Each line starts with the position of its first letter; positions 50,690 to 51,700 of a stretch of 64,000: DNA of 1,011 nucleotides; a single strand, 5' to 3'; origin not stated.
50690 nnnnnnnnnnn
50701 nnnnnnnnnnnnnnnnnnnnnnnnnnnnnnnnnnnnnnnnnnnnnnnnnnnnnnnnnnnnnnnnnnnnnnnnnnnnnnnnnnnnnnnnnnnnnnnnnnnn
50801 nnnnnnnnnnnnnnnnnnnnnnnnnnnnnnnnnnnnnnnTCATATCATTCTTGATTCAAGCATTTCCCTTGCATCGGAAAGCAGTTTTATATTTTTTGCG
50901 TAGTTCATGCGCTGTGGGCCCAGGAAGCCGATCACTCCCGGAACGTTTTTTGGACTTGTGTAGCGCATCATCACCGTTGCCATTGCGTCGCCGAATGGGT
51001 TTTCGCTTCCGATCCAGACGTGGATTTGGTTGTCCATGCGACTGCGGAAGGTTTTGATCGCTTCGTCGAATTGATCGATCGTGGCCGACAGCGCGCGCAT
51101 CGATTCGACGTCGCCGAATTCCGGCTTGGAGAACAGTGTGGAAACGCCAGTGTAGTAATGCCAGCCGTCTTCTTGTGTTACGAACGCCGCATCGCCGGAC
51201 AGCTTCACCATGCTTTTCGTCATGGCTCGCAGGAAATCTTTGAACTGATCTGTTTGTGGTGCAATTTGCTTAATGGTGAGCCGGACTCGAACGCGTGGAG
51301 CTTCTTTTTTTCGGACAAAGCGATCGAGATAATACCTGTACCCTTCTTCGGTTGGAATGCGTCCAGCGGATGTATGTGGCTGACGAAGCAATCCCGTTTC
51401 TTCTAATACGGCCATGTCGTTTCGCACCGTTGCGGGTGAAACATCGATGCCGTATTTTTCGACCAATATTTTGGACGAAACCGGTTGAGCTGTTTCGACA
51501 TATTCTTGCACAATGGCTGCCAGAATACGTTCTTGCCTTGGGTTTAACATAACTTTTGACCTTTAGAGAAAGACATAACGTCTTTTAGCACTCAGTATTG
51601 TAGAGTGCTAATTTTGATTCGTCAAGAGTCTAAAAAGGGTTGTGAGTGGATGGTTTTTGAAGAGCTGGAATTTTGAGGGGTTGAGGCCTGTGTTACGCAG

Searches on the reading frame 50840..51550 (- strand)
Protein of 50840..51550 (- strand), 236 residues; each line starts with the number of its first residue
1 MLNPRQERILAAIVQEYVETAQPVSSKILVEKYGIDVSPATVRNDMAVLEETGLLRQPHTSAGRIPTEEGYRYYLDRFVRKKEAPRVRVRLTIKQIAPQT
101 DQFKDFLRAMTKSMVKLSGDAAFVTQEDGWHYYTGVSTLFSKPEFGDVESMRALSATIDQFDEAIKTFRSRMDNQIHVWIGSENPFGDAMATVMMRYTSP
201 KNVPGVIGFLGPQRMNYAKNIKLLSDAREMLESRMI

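Call 31: search_protein_families(library=pfam, max_evalue=0.01, proteins=[window:50840-51550:-])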
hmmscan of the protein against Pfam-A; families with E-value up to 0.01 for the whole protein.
window:50840-51550:- (236 aa): 5 families
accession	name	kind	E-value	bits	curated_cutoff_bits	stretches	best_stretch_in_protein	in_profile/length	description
PF01628.27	HrcA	-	1.2e-17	65.1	22.2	1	75-221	78-215/215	HrcA protein C terminal domain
PF08220.18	HTH_DeoR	-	1e-05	25.6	21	1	16-63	7-52/57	DeoR-like helix-turn-helix domain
PF03444.21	HrcA_DNA-bdg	-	5.5e-05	23.2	21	1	1-72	1-71/79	Winged helix-turn-helix transcription repressor, HrcA DNA-binding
PF08279.18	HTH_11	-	0.0011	19.2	25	1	12-53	4-43/55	HTH domain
PF08461.16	HTH_12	-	0.0041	17.5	21.4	1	18-71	8-63/66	Ribonuclease R winged-helix domain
